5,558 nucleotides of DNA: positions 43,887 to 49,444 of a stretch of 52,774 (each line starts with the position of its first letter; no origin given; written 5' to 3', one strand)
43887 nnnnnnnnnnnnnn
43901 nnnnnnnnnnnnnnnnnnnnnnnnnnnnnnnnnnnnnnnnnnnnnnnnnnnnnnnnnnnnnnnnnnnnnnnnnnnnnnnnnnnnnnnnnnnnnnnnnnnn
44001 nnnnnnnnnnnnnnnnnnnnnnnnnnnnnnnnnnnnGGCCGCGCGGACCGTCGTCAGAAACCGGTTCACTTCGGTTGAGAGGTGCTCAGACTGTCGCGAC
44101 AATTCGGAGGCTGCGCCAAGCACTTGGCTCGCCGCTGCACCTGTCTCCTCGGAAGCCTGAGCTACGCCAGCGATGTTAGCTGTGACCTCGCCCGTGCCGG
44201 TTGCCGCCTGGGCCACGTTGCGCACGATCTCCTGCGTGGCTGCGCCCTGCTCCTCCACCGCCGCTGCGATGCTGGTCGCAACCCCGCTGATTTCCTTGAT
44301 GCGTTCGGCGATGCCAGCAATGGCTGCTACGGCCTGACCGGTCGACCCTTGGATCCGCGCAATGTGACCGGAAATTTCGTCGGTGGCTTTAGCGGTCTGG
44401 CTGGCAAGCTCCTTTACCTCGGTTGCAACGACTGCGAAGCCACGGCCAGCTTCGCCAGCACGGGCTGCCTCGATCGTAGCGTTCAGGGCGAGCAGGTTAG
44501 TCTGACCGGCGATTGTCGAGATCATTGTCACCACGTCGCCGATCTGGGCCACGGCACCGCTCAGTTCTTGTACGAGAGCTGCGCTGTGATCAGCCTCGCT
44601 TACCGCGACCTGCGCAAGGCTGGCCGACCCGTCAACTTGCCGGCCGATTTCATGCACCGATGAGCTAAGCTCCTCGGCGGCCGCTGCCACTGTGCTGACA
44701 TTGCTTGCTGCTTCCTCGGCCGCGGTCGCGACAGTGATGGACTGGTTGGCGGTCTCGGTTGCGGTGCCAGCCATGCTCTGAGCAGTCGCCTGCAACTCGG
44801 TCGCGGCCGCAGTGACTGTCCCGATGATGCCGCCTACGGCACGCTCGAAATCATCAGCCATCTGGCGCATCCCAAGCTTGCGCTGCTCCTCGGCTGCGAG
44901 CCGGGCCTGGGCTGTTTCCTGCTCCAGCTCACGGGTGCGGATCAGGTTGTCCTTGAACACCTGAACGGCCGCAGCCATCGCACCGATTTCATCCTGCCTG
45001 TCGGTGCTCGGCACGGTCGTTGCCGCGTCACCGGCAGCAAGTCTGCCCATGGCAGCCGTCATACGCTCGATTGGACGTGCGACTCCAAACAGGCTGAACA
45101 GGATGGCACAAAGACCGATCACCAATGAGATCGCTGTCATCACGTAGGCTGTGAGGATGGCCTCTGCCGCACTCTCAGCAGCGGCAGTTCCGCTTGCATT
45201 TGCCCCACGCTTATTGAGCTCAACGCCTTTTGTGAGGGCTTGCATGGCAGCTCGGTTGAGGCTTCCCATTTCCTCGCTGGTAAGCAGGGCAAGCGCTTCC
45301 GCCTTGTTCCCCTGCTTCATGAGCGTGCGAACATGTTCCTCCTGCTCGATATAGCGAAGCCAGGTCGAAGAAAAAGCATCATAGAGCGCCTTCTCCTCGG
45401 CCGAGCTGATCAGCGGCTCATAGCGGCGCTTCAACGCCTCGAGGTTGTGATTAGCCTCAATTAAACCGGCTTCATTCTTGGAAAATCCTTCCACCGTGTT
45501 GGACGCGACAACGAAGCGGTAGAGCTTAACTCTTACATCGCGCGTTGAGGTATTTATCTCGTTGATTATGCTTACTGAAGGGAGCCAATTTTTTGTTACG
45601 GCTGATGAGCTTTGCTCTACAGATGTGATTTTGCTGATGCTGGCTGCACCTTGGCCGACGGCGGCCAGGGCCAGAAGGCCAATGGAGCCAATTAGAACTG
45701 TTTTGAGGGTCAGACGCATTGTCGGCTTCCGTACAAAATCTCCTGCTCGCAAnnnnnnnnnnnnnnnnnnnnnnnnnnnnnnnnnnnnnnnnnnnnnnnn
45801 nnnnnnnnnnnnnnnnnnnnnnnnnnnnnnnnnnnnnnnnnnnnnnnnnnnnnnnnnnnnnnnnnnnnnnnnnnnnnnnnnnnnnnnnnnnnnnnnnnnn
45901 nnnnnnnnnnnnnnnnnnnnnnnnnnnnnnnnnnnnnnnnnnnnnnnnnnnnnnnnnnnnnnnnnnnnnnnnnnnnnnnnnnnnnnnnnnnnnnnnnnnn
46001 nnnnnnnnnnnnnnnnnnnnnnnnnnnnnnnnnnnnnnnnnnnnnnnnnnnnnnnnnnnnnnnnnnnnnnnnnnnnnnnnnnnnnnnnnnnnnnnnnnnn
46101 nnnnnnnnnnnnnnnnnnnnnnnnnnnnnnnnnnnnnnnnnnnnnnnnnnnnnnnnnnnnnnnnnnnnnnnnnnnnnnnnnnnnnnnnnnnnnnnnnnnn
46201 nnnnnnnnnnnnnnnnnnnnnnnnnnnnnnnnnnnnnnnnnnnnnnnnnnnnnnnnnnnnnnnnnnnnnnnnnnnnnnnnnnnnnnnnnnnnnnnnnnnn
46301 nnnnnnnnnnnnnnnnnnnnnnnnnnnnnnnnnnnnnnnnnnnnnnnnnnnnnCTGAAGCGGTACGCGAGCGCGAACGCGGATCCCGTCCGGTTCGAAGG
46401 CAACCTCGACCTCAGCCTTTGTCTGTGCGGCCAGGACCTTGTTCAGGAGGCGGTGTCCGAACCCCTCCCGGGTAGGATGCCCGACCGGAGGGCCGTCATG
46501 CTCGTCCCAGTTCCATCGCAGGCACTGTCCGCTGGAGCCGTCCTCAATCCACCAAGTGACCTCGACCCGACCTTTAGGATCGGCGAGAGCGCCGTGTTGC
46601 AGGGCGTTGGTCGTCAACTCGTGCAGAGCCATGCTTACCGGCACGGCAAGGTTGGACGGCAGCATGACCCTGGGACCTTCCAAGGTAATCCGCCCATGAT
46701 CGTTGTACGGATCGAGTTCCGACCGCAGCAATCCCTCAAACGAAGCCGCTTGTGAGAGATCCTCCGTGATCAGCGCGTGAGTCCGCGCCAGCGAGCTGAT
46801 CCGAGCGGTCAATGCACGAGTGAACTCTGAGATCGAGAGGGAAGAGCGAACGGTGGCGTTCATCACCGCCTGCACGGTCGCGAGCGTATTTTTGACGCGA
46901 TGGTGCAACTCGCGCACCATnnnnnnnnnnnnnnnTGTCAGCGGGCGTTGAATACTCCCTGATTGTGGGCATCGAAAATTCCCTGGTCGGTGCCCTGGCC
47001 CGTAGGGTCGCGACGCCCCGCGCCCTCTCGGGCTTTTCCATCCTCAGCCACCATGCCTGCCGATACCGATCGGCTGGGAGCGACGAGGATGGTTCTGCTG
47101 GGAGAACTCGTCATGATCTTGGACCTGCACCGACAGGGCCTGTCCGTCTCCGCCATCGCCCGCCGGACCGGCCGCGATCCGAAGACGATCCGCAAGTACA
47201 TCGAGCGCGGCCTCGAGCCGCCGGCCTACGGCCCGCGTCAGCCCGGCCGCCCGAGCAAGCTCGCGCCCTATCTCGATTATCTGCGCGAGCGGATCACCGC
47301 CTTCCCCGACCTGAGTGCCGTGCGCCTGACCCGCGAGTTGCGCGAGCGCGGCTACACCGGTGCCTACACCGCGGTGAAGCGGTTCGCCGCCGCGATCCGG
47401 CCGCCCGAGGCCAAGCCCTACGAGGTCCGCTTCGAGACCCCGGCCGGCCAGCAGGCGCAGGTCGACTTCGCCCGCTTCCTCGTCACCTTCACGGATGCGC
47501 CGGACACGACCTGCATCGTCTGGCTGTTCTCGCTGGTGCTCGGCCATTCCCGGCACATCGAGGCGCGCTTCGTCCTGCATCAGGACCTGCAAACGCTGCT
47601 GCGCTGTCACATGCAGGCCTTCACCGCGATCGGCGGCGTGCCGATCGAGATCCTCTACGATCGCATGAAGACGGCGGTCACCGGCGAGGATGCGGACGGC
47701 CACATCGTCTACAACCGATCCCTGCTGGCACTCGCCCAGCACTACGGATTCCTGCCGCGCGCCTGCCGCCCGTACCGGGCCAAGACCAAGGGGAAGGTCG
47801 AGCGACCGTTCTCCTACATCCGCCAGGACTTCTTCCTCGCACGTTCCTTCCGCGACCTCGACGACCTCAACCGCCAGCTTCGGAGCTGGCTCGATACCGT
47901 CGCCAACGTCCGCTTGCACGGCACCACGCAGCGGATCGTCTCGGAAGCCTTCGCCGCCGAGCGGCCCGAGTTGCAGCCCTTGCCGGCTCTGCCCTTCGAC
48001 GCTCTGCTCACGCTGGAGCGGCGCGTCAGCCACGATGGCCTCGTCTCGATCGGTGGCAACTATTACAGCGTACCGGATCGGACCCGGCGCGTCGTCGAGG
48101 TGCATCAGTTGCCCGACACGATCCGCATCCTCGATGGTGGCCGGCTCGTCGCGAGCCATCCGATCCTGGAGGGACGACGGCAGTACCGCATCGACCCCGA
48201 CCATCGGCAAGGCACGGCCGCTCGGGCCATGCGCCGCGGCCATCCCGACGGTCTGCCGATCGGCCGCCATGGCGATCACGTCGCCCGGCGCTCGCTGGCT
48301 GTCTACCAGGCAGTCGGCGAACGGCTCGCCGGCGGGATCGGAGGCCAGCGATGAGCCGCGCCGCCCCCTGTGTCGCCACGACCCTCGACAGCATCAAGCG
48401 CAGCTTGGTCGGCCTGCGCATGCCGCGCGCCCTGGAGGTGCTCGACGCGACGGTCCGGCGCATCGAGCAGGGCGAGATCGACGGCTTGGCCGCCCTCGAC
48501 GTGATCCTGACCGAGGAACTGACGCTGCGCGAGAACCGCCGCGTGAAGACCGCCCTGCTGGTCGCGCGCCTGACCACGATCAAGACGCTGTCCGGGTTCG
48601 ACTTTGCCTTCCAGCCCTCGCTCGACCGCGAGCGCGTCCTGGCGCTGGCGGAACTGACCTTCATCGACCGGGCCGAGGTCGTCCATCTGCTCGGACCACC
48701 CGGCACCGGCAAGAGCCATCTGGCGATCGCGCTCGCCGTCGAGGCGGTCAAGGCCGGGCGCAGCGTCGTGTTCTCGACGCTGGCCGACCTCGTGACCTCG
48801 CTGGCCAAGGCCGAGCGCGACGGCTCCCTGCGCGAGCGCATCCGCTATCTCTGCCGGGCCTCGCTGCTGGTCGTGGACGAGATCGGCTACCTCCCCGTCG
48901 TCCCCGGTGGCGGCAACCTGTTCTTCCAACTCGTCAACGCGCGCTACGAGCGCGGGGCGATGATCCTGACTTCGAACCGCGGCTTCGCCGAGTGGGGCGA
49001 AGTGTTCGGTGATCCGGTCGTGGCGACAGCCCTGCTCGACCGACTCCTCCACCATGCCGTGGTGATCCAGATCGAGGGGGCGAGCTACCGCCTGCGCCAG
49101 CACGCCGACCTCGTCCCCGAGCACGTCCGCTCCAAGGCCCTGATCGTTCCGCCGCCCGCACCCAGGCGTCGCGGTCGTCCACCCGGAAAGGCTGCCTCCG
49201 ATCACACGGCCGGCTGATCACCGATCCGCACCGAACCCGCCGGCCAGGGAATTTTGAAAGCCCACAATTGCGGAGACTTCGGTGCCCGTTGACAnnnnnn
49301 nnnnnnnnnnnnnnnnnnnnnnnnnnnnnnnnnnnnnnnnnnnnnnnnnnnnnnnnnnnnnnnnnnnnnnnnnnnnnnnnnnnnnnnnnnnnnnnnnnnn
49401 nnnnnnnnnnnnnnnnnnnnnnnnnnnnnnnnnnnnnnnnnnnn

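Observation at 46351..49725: IS21 copy 3 precisely splits a PAS-HWE histidine kinase gene (5-bp TSD CGCTC); in-silico excision restores an intact frame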

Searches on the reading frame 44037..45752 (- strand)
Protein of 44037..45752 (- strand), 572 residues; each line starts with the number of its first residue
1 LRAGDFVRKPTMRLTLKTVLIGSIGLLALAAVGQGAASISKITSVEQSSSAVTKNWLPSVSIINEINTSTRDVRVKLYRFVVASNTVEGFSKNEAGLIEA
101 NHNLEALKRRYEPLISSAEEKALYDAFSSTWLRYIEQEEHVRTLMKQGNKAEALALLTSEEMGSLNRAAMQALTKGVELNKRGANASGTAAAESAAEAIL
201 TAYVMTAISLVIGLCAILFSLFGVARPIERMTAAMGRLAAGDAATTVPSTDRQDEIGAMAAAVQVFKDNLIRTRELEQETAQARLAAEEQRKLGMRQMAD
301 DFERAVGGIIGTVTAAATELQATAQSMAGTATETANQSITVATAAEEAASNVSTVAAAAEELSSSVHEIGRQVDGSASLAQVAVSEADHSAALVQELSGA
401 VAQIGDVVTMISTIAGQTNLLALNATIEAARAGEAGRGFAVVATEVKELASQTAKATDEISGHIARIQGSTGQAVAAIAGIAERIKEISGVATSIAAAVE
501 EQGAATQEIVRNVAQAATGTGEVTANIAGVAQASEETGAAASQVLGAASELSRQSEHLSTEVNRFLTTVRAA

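Call 21: search_protein_families(library=pfam, proteins=[window:44037-45752:-], max_evalue=0.001)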
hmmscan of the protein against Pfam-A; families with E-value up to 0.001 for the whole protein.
window:44037-45752:- (572 aa): 4 families
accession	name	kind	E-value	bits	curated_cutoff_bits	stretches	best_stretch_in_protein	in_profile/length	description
PF00015.26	MCPsignal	-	8.5e-30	104.3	34.6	1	386-537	17-168/172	Methyl-accepting chemotaxis protein (MCP) signalling domain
PF12729.13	4HB_MCP_1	-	2.5e-20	73.2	27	1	14-193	2-179/181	Four helix bundle sensory module for signal transduction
PF00672.30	HAMP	-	2.3e-09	37.8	25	1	224-270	6-51/53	HAMP domain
PF02203.21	TarH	-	1.8e-07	31.6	25.2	1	13-173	4-166/177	Tar ligand binding domain homologue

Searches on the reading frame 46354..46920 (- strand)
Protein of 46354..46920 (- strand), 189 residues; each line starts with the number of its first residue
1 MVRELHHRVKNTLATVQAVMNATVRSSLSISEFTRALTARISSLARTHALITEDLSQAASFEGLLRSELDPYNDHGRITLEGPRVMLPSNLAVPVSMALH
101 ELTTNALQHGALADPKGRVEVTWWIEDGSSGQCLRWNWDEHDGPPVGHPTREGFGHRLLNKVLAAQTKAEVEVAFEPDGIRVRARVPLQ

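Call 45: search_protein_families(library=ncbifam, proteins=[P0123], max_evalue=0.00001)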
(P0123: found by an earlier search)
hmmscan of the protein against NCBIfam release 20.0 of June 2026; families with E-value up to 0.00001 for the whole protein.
P0123 (336 aa): 11 families
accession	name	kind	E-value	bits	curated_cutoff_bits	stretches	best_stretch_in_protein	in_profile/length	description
NF010077.0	PRK13559.1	subfamily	3.1e-71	240.2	361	1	12-335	35-359/364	hypothetical protein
NF052306.1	BluLightHisKinLov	equivalog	1e-68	231.7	450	1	22-334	25-333/334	blue-light-activated histidine kinase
NF010076.0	PRK13557.1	subfamily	2e-25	89.2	631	1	15-143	26-152/540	histidine kinase famiy protein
NF052652.1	YtvA_fam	equivalog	4.4e-25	88.6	250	1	21-160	2-139/243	YtvA family blue-light photoreceptor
NF052574.1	HisKinEspCMyxo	equivalog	1.3e-20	73.2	1200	1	16-150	281-411/785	serine histidine kinase EspC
TIGR02938.1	nifL_nitrog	equivalog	1.6e-20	73.1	242.45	1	21-183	6-162/494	nitrogen fixation negative regulator NifL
TIGR00229.1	sensory_box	domain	1.3e-17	64.1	22.9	1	45-144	26-125/126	PAS domain S-box protein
NF045675.1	PhdiestaseDibA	equivalog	5.7e-15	54.7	980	1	23-151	82-206/623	phosphodiesterase DibA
NF051872.1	HisKinPhyk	equivalog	9.1e-07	27.8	750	1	132-326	331-528/537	sensor histidine kinase PhyK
NF008467.0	PRK11359.1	equivalog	1.3e-06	26.8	857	1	21-141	138-254/800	oxygen-sensing cyclic-di-GMP phosphodiesterase DosP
NF052573.1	HisKinEspAMyxo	equivalog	2.6e-06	25.8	1400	1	30-147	265-377/755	serine histidine kinase EspA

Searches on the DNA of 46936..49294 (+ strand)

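Call 7: search_dna_similar(query=window:46936-49294:+, collection=plasmids, mode=near, max_rows=25)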
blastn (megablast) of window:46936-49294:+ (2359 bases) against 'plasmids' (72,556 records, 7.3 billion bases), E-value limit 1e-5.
Records with a match: 25; places in all: 33; records where one place covers at least 80% of the query: 9.
Best place of each record, by identity: >=99% 3; 90-95% 1; 80-90% 2; 60-80% 19.
By first word of the organism name: Roseomonas 6; Microvirga 4; Sphingobium 3; Methylobacterium 2; Methylorubrum 2; Mesorhizobium 2; Novosphingobium 1; Jiella 1; Methylosinus 1; Bosea 1; and 2 more.
By predicted mobility (MOB-suite, as given by PLSDB): non-mobilizable 13; conjugative 9; mobilizable 3.
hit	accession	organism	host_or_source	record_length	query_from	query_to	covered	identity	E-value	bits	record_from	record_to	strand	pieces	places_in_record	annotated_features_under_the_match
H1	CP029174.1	Methylobacterium sp. DM1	-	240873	1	2359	100%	100.0%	0e+0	4361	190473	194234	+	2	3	IS110 family transposase | AAA family ATPase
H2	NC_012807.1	Methylorubrum extorquens AM1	-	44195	1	2359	100%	99.9%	0e+0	4346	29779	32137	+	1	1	istA: IS21-like element ISMex13 family transposase | istB: IS21-like element ISMex13 family helper ATPase IstB | cation-translocating P-type ATPase | hypothetical protein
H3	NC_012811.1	Methylorubrum extorquens AM1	-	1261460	1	2359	100%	99.9%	0e+0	4346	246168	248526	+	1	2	none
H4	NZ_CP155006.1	Methylobacterium fujisawaense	concrete cylinder weathered outdoors on ...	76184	1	2359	100%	87.6%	0e+0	2732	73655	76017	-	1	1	istB: IS21-like element helper ATPase IstB | TolC family protein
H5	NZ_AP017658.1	Sphingobium cloacae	-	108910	163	2359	93%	75.2%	0e+0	985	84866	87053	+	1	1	istA: IS21 family transposase | istB: IS21-like element helper ATPase IstB | ParB/RepB/Spo0J family partition protein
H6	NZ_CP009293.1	Novosphingobium pentaromativorans US6-1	mud sediment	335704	163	2359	93%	74.3%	0e+0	876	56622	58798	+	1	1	istA: IS21 family transposase | istB: IS21-like element helper ATPase IstB | hypothetical protein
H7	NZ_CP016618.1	Microvirga ossetica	Vicia alpestris,cell culture,nodules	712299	175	2210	86%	73.2%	0e+0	680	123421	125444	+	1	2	istA: IS21 family transposase | istB: IS21-like element helper ATPase IstB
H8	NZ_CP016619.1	Microvirga ossetica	Vicia alpestris,cell culture,nodules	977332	175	2210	86%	73.2%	0e+0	680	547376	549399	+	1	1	istA: IS21 family transposase | istB: IS21-like element helper ATPase IstB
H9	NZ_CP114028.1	Jiella pelagia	whole organism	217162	178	2204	86%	73.2%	0e+0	664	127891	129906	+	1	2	istA: IS21 family transposase | NnrS family protein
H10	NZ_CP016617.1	Microvirga ossetica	Vicia alpestris,cell culture,nodules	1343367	175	2036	79%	72.8%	5e-159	569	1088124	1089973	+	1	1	none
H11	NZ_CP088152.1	Mesorhizobium mediterraneum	Cicer arietinum L.,cell culture,radical ...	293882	1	2143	69%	78.6%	2e-173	1059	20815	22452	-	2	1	istB: IS21-like element helper ATPase IstB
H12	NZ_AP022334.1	Methylosinus sp. C49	-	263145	483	2185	72%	73.6%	2e-168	601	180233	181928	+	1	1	istA: IS21 family transposase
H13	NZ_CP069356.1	Microvirga sp. VF16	Vachellia farnesiana,Cell culture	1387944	853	2359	64%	76.5%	0e+0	791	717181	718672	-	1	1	none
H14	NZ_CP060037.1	Sphingobium fuliginis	-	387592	163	1259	47%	77.1%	1e-174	621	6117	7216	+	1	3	istA: IS21 family transposase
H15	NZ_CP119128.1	Sphingobium sp. WTD-1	Bacteria,activated sludge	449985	163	1259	47%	76.5%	1e-164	588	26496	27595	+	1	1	istA: IS21 family transposase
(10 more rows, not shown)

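Call 23: get_annotated_region(hit=H2, flank=1500)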
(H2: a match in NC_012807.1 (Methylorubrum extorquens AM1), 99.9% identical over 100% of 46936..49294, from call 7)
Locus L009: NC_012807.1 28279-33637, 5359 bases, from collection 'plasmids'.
description: Methylorubrum extorquens AM1 plasmid p1META1, complete sequence
organism: Methylorubrum extorquens AM1 (NCBI taxid 272630)
taxonomy: Bacteria; Pseudomonadota; Alphaproteobacteria; Hyphomicrobiales; Methylobacteriaceae; Methylorubrum; Methylorubrum extorquens; Methylorubrum extorquens AM1
host: -; source: -; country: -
typing (MOB-suite, as given by PLSDB): conjugative; replicon rep_cluster_684; relaxase MOBP,MOBQ; mating-pair formation MPF_T
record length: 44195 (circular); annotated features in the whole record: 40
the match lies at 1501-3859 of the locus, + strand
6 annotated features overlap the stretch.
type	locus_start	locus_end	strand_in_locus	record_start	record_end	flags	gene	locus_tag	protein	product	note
CDS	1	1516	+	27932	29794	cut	-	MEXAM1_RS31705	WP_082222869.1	cation-translocating P-type ATPase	-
CDS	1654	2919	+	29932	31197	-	istA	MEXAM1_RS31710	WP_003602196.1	IS21-like element ISMex13 family transposase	GO:0006313 - DNA transposition [Evidence IEA]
CDS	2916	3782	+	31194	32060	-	istB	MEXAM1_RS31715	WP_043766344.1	IS21-like element ISMex13 family helper ATPase IstB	-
CDS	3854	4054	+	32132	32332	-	-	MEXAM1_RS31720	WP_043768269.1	hypothetical protein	-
CDS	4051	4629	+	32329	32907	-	-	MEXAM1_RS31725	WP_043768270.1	FAD:protein FMN transferase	GO:0017013 - protein flavinylation [Evidence IEA]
CDS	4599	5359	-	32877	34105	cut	-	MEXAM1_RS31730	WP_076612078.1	IS3-like element ISMex33 family transposase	GO:0006313 - DNA transposition [Evidence IEA]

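Call 24: get_annotated_region(hit=H3, flank=1500)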
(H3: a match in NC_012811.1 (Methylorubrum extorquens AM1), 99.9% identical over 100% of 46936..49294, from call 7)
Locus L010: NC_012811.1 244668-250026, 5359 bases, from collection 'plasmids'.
description: Methylorubrum extorquens AM1 megaplasmid, complete sequence
organism: Methylorubrum extorquens AM1 (NCBI taxid 272630)
taxonomy: Bacteria; Pseudomonadota; Alphaproteobacteria; Hyphomicrobiales; Methylobacteriaceae; Methylorubrum; Methylorubrum extorquens; Methylorubrum extorquens AM1
host: -; source: -; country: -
typing (MOB-suite, as given by PLSDB): non-mobilizable; replicon rep_cluster_56; mating-pair formation MPF_I
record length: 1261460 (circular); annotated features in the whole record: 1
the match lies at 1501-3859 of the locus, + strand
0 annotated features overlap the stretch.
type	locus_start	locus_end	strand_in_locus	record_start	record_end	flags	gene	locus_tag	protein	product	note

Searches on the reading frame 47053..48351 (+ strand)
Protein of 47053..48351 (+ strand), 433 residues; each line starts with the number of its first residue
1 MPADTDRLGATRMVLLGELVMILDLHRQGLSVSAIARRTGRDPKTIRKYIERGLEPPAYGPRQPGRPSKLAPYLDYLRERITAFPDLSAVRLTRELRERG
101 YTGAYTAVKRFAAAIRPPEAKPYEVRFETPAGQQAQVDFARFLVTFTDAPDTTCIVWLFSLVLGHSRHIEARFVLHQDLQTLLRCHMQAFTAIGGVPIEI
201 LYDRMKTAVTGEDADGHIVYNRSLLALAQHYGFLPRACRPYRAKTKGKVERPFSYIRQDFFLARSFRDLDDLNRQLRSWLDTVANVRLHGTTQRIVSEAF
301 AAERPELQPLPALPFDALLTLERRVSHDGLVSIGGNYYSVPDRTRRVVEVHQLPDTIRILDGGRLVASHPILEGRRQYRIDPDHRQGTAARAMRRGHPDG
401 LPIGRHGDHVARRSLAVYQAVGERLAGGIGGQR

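Call 6: search_protein_families(library=pfam, proteins=[window:47053-48351:+], max_evalue=0.01)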
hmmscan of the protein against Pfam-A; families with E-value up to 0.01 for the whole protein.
window:47053-48351:+ (433 aa): 8 families
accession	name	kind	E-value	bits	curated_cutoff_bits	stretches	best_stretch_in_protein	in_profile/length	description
PF22483.2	Mu-transpos_C_2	-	5.3e-20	71.4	27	1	310-381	1-73/73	Mu transposase, C-terminal domain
PF00665.32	rve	-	3.4e-10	40.5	32.6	1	149-242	22-101/102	Integrase core domain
PF13936.12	HTH_38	-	7e-07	29.3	27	1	22-52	13-43/44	Helix-turn-helix domain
PF13551.12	HTH_29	-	1.2e-06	29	28.1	1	21-68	3-54/64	Winged helix-turn helix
PF13384.12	HTH_23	-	5.7e-05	23.2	24.6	1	22-52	10-40/50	Homeodomain-like domain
PF13683.12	rve_3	-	5.9e-05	23.2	26.5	1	236-291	6-61/67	Integrase core domain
PF08281.18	Sigma70_r4_2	-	0.0014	18.7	25.7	1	25-54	21-51/54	Sigma-70, region 4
PF13411.12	MerR_1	-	0.0056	17.2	21.6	0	31-59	2-30/69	MerR HTH family regulatory protein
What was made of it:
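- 47089..48354 (+): istA, DDE transposase (421 aa from the start annotated in AM1; an in-frame ATG also lies at 47053). Pfam HTH, rve and Mu-transpos_C_2 domains (call 6).
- On IS21 family insertion sequence (ISMex13): Pfam HTH_38/HTH_29, rve and Mu-transpos_C_2, call 6.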

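Call 45: search_protein_families(library=ncbifam, proteins=[window:47089-48351:+], max_evalue=0.00001)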
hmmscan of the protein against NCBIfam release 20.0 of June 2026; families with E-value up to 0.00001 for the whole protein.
window:47089-48351:+ (421 aa): 3 families
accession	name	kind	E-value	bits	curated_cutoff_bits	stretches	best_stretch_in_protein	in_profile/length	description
NF033546.1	transpos_IS21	equivalog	2.7e-95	319.3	160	1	11-300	2-294/294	IS21 family transposase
NF033577.2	transpos_IS481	equivalog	6.5e-17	62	224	1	12-280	8-275/284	IS481 family transposase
NF033545.0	transpos_IS630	equivalog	5.1e-08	32.7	100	0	9-103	4-108/299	IS630 family transposase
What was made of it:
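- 47089..48354 (+): NCBIfam NF033546 IS21 family transposase, 319 bits against a cutoff of 160 (call 45).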
